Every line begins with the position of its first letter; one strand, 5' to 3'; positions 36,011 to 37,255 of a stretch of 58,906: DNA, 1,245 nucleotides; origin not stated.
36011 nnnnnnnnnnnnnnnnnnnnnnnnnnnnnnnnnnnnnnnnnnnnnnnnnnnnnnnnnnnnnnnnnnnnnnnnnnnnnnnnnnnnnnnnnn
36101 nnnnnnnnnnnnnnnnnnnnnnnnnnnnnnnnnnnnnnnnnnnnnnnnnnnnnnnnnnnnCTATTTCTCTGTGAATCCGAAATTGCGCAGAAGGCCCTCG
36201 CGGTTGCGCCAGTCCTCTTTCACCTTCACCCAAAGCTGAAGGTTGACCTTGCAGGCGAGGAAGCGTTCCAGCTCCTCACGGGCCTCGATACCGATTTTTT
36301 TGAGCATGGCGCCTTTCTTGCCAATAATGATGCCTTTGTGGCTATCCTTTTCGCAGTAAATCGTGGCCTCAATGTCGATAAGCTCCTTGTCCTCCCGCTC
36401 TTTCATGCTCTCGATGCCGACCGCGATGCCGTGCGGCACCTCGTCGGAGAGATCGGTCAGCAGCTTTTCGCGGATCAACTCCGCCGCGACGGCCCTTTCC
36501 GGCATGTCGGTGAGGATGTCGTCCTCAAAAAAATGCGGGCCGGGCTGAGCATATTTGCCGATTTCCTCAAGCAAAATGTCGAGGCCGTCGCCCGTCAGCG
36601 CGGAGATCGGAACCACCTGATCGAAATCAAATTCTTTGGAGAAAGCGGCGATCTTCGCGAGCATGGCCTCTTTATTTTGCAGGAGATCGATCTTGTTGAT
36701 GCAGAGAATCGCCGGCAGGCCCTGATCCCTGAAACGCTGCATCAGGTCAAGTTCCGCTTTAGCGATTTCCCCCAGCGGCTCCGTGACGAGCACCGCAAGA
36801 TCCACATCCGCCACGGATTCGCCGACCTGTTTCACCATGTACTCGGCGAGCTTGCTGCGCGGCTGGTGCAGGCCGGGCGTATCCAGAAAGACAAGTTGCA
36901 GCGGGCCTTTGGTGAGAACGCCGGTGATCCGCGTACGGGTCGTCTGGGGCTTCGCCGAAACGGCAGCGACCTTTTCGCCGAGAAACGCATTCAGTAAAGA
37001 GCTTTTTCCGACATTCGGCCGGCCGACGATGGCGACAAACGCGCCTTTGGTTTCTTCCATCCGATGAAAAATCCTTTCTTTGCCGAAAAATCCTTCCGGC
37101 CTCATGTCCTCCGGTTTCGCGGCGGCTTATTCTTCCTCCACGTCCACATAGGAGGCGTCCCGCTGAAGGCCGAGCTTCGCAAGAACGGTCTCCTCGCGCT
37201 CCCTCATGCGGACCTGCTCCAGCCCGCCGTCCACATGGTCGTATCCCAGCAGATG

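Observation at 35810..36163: Array of three perfect three-way-junction (Y-shaped) elements splitting era from yqzL/recO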

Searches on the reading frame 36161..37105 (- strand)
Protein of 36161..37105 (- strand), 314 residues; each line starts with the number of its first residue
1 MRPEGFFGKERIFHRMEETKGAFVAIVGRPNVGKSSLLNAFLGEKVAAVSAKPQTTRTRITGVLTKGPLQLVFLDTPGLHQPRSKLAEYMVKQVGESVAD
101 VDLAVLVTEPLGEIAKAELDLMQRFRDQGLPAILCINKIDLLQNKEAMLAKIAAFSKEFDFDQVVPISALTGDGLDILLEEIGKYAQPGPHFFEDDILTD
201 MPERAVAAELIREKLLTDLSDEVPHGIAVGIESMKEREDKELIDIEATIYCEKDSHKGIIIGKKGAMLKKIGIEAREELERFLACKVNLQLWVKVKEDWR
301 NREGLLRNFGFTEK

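Call 13: find_encoding_contigs(protein=window:36161-37105:-, flank=3000, max_places=10)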
Protein window:36161-37105:- (314 aa): 4 contigs read that carry it; 3 places shown.
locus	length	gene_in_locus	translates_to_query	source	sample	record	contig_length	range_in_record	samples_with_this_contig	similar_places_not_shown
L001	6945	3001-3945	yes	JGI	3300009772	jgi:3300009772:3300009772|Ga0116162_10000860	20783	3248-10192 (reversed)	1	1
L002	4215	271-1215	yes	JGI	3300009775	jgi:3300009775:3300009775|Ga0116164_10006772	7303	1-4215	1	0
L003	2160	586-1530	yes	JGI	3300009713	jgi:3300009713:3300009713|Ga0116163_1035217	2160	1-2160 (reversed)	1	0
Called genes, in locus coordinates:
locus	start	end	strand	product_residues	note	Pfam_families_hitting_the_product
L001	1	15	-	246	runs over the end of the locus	PF01520:Amidase_3, PF06347:SH3_4 (weak), PF08239:SH3_3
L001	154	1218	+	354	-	PF01063:Aminotran_4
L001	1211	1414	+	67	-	-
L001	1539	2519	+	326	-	PF01695:IstB_IS21 (weak), PF02562:PhoH, PF13245:AAA_19 (weak), PF13604:AAA_30 (weak)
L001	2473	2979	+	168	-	PF02130:YbeY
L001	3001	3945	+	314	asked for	PF03193:RsgA_GTPase (faint), PF00071:Ras (faint), PF00350:Dynamin_N (faint), PF01926:MMR_HSR1, PF02421:FeoB_N, PF00009:GTP_EFTU, PF07650:KH_2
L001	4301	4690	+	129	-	-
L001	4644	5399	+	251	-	PF11967:RecO_N, PF02565:RecO_C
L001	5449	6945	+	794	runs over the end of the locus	PF00488:MutS_V, PF20297:MSSS, PF01713:Smr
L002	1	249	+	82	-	?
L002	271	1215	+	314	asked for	PF03193:RsgA_GTPase (faint), PF00071:Ras (faint), PF00350:Dynamin_N (faint), PF01926:MMR_HSR1, PF02421:FeoB_N, PF00009:GTP_EFTU, PF07650:KH_2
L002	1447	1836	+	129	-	-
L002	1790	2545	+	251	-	PF11967:RecO_N, PF02565:RecO_C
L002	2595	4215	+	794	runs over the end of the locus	PF00488:MutS_V, PF20297:MSSS, PF01713:Smr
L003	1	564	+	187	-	?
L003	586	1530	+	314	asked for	PF03193:RsgA_GTPase (faint), PF00071:Ras (faint), PF00350:Dynamin_N (faint), PF01926:MMR_HSR1, PF02421:FeoB_N, PF00009:GTP_EFTU, PF07650:KH_2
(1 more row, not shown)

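Call 23: find_homologous_proteins(query=window:36161-37105:-, max_evalue=1e-60)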
Query window:36161-37105:- (314 aa): 7993 proteins with E <= 1e-60 among 8000 candidates; the best 120 are listed.
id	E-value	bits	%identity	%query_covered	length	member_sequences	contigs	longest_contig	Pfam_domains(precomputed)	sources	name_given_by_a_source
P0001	1.2e-193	660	94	100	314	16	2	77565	PF07650.24,PF01926.30,PF00350.30,PF02421.25,PF00009.34,PF03193.23,PF04548.23,PF00071.29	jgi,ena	-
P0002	1.2e-150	519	78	95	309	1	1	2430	PF07650.24,PF01926.30,PF00350.30,PF02421.25,PF00009.34,PF13401.13,PF03193.23,PF04548.23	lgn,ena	-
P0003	2.2e-150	518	77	95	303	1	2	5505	PF07650.24,PF01926.30,PF00350.30,PF02421.25,PF00009.34,PF13401.13,PF03193.23,PF04548.23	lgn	-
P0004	4.3e-150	517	77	95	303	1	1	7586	PF07650.24,PF01926.30,PF00350.30,PF02421.25,PF00009.34,PF13401.13,PF03193.23,PF04548.23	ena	-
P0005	1.1e-149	516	77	95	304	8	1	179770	PF07650.24,PF01926.30,PF00350.30,PF02421.25,PF00009.34,PF03193.23,PF04548.23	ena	-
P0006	1.9e-149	515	77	95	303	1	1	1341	PF07650.24,PF01926.30,PF00350.30,PF02421.25,PF00009.34,PF03193.23,PF04548.23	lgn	-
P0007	5.3e-149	513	76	95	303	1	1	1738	PF07650.24,PF01926.30,PF00350.30,PF02421.25,PF00009.34,PF03193.23,PF04548.23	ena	-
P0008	9.2e-149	513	76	95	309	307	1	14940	PF07650.24,PF01926.30,PF00350.30,PF02421.25,PF00009.34,PF03193.23,PF04548.23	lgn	-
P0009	1.4e-148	512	76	95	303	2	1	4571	PF07650.24,PF01926.30,PF00350.30,PF02421.25,PF00009.34,PF03193.23,PF04548.23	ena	-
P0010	1.7e-148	512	76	95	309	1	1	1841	PF07650.24,PF01926.30,PF00350.30,PF02421.25,PF00009.34,PF03193.23,PF04548.23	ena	-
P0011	1.9e-148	512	76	95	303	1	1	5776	PF07650.24,PF01926.30,PF00350.30,PF02421.25,PF00009.34,PF03193.23,PF04548.23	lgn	-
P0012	2.6e-148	511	76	95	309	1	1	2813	PF07650.24,PF01926.30,PF00350.30,PF02421.25,PF00009.34,PF03193.23,PF04548.23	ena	-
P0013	2.7e-148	511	76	95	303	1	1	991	PF07650.24,PF01926.30,PF00350.30,PF02421.25,PF00009.34,PF03193.23,PF04548.23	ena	-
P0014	6.1e-148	510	75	95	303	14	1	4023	PF07650.24,PF01926.30,PF00350.30,PF02421.25,PF00009.34,PF03193.23,PF04548.23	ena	-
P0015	6.4e-148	510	76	95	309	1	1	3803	PF07650.24,PF01926.30,PF00350.30,PF02421.25,PF00009.34,PF03193.23,PF04548.23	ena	-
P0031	1.5e-145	502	90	80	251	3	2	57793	PF07650.24,PF01926.30,PF00009.34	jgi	-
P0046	3.4e-135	468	73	90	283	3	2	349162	PF07650.24,PF01926.30,PF00350.30,PF02421.25,PF00009.34,PF03193.23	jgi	-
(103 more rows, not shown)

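Call 24: find_encoding_contigs(protein=P0001, flank=10000, max_places=6)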
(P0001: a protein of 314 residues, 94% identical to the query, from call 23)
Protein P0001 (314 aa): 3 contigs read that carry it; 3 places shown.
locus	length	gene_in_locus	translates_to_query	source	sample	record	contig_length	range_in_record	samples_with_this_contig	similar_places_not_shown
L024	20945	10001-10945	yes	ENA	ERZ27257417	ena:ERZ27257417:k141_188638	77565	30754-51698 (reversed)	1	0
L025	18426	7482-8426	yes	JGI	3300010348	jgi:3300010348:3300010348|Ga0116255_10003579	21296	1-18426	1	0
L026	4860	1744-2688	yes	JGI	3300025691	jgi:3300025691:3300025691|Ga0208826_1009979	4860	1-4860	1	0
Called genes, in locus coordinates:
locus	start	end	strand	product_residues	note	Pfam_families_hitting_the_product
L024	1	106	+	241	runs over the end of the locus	-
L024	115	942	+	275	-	PF01695:IstB_IS21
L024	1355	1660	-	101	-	-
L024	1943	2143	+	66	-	-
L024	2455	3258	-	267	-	-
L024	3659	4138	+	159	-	-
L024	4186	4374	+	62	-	-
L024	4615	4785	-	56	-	-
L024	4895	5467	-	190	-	PF03167:UDG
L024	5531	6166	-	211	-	PF06130:PTAC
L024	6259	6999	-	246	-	PF01520:Amidase_3, PF06347:SH3_4 (weak), PF08239:SH3_3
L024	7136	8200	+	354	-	PF01063:Aminotran_4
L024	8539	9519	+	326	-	PF01695:IstB_IS21 (weak), PF02562:PhoH, PF13245:AAA_19 (weak), PF13604:AAA_30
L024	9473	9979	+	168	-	PF02130:YbeY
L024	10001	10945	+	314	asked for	PF03193:RsgA_GTPase (faint), PF00009:GTP_EFTU, PF00071:Ras (weak), PF00350:Dynamin_N (faint), PF01926:MMR_HSR1, PF02421:FeoB_N, PF04548:AIG1 (weak), PF07650:KH_2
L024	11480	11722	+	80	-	-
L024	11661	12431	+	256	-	PF11967:RecO_N, PF02565:RecO_C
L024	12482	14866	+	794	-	PF00488:MutS_V, PF20297:MSSS, PF01713:Smr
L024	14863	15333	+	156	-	PF01035:DNA_binding_1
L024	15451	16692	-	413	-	PF00365:PFK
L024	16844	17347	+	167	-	-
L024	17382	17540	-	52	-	-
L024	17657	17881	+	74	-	PF20124:DUF6514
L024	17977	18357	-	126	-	PF14276:DUF4363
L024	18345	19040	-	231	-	PF04239:DUF421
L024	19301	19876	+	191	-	PF10502:Peptidase_S26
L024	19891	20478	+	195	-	PF10502:Peptidase_S26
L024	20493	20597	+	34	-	-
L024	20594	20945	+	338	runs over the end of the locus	PF03054:tRNA_Me_trans, PF24167:DUF7411 (faint), PF20259:tRNA_Me_trans_M, PF20258:tRNA_Me_trans_C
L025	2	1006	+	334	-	?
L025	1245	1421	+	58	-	-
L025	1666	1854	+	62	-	-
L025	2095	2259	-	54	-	-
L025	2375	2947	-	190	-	PF03167:UDG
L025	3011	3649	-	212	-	PF06130:PTAC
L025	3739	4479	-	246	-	PF01520:Amidase_3, PF06347:SH3_4 (weak), PF08239:SH3_3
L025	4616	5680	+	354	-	PF01063:Aminotran_4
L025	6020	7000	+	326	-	PF01695:IstB_IS21 (weak), PF02562:PhoH, PF13245:AAA_19 (weak), PF13604:AAA_30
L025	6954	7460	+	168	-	PF02130:YbeY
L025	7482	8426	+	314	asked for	PF03193:RsgA_GTPase (faint), PF00009:GTP_EFTU, PF00071:Ras (weak), PF00350:Dynamin_N (faint), PF01926:MMR_HSR1, PF02421:FeoB_N, PF04548:AIG1 (weak), PF07650:KH_2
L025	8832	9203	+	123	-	-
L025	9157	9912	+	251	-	PF11967:RecO_N, PF02565:RecO_C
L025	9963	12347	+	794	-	PF00488:MutS_V, PF20297:MSSS, PF01713:Smr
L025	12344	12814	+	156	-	PF01035:DNA_binding_1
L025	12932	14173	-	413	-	PF00365:PFK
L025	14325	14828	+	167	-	-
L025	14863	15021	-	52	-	-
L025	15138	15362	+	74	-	PF20124:DUF6514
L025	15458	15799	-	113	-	PF14276:DUF4363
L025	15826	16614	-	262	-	PF04239:DUF421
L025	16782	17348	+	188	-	PF10502:Peptidase_S26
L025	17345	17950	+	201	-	PF10502:Peptidase_S26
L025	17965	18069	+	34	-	-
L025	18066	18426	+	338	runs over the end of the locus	PF03054:tRNA_Me_trans, PF24167:DUF7411 (faint), PF20259:tRNA_Me_trans_M, PF20258:tRNA_Me_trans_C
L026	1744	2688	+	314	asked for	PF03193:RsgA_GTPase (faint), PF00009:GTP_EFTU, PF00071:Ras (weak), PF00350:Dynamin_N (faint), PF01926:MMR_HSR1, PF02421:FeoB_N, PF04548:AIG1 (weak), PF07650:KH_2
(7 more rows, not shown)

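Call 25: find_encoding_contigs(protein=P0031, flank=10000, max_places=6)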
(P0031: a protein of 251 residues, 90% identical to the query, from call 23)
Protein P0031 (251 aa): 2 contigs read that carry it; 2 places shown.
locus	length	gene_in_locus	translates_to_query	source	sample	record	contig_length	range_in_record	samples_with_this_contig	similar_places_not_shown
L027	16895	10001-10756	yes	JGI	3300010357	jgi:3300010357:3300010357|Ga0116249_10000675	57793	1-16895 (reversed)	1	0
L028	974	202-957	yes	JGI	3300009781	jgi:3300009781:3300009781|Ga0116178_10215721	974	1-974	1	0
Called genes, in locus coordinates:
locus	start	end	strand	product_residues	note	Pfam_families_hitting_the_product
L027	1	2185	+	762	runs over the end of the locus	PF02861:Clp_N, PF13191:AAA_16 (weak), PF00004:AAA, PF17871:AAA_lid_9, PF00004:AAA, PF07724:AAA_2, PF07728:AAA_5, PF10431:ClpB_D2-small, +11 more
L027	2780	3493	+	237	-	-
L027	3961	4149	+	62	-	-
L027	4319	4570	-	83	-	-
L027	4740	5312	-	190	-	PF03167:UDG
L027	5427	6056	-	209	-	PF06130:PTAC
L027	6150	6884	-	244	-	PF01520:Amidase_3, PF06347:SH3_4 (weak), PF08239:SH3_3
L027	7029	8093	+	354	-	PF01063:Aminotran_4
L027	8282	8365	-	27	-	-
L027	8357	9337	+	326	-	PF01695:IstB_IS21 (weak), PF02562:PhoH, PF13604:AAA_30, PF13245:AAA_19 (weak)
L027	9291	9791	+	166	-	PF02130:YbeY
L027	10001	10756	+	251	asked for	PF00009:GTP_EFTU, PF01926:MMR_HSR1 (weak), PF07650:KH_2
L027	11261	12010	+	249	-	PF11967:RecO_N, PF02565:RecO_C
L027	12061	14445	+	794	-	PF00488:MutS_V, PF20297:MSSS, PF01713:Smr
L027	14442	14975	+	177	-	PF02870:Methyltransf_1N (weak), PF01035:DNA_binding_1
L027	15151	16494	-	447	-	PF00365:PFK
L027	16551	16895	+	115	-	?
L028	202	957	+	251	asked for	PF00009:GTP_EFTU, PF01926:MMR_HSR1 (weak), PF07650:KH_2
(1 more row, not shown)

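Call 26: find_encoding_contigs(protein=P0005, flank=10000, max_places=4)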
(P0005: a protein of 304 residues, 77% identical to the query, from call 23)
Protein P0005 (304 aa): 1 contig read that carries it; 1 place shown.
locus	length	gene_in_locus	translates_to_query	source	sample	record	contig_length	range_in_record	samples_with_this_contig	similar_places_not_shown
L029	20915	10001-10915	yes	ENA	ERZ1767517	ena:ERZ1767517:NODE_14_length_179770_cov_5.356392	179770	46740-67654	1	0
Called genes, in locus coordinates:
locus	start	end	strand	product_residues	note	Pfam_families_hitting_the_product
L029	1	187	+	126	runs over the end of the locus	PF14276:DUF4363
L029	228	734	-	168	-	-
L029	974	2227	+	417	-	PF00365:PFK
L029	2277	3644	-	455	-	PF00963:Cohesin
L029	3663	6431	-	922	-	PF02368:Big_2, PF09479:Flg_new, PF00963:Cohesin, PF00404:Dockerin_1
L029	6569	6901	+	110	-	PF13560:HTH_31, PF12844:HTH_19, PF13443:HTH_26 (weak), PF01381:HTH_3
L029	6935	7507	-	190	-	PF03167:UDG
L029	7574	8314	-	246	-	PF01520:Amidase_3, PF06347:SH3_4 (weak), PF08239:SH3_3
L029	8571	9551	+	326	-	PF01695:IstB_IS21 (weak), PF02562:PhoH, PF13604:AAA_30, PF13245:AAA_19 (weak), PF13401:AAA_22 (faint)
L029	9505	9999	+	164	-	PF02130:YbeY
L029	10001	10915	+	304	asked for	PF00009:GTP_EFTU, PF03193:RsgA_GTPase (faint), PF00350:Dynamin_N (faint), PF01926:MMR_HSR1, PF02421:FeoB_N, PF04548:AIG1 (weak), PF07650:KH_2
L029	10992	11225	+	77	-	-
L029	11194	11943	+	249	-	PF11967:RecO_N, PF02565:RecO_C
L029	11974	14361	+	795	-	PF00488:MutS_V, PF20297:MSSS, PF01713:Smr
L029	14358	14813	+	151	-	PF02870:Methyltransf_1N, PF01035:DNA_binding_1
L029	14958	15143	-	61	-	-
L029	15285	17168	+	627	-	PF08497:Radical_SAM_N, PF04055:Radical_SAM (weak), PF11842:DUF3362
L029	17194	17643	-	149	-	PF04138:GtrA_DPMS_TM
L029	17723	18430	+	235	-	PF01479:S4, PF00849:PseudoU_synth_2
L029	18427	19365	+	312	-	PF00535:Glycos_transf_2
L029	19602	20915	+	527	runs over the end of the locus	PF00474:SSF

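Call 55: find_encoding_contigs(protein=P0008, flank=4000, max_places=3)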
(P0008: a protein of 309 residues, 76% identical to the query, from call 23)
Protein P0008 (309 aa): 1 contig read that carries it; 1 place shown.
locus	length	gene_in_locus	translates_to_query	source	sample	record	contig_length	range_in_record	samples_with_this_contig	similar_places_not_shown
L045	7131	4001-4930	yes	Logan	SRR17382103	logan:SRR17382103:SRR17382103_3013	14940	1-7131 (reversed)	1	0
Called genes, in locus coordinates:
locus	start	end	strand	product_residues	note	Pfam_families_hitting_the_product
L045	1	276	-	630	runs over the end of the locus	PF08497:Radical_SAM_N, PF04055:Radical_SAM (weak), PF11842:DUF3362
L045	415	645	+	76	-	-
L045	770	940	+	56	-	PF20564:DUF6774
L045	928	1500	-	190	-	PF03167:UDG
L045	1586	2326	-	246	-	PF01520:Amidase_3, PF08239:SH3_3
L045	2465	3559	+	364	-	PF02562:PhoH, PF13245:AAA_19 (weak), PF13604:AAA_30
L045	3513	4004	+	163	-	PF02130:YbeY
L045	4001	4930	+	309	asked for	PF03193:RsgA_GTPase (weak), PF00009:GTP_EFTU, PF00350:Dynamin_N (weak), PF01926:MMR_HSR1, PF02421:FeoB_N, PF04548:AIG1 (weak), PF07650:KH_2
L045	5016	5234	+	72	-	-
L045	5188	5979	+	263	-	PF11967:RecO_N, PF02565:RecO_C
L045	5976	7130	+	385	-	?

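Call 56: find_encoding_contigs(protein=P0046, flank=4000, max_places=3)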
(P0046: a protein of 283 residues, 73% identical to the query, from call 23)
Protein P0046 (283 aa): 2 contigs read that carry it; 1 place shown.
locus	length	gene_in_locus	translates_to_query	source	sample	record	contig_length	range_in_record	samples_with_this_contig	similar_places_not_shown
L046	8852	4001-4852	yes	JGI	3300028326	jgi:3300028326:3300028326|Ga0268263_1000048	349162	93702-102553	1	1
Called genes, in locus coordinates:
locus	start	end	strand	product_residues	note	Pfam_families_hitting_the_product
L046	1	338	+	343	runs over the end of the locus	PF02424:ApbE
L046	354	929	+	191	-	PF04205:FMN_bind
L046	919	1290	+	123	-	PF07009:NusG_II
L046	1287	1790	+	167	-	PF07456:Hpre_diP_synt_I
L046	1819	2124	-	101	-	-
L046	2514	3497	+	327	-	PF01695:IstB_IS21 (weak), PF02562:PhoH, PF13604:AAA_30 (weak), PF13245:AAA_19 (weak), PF13401:AAA_22 (faint)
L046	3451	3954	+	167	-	PF02130:YbeY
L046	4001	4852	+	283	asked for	PF00009:GTP_EFTU, PF00350:Dynamin_N (faint), PF01926:MMR_HSR1, PF02421:FeoB_N, PF03193:RsgA_GTPase (faint), PF07650:KH_2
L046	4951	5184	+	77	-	-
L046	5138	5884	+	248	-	PF11967:RecO_N, PF02565:RecO_C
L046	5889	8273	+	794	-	PF00488:MutS_V, PF20297:MSSS, PF01713:Smr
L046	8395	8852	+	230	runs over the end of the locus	PF00072:Response_reg, PF00486:Trans_reg_C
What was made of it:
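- Tried and rejected: Type III antitoxin array: the downstream small ORF is present in all relatives with or without the array, so the two are not linked (calls 26, 55, 56).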
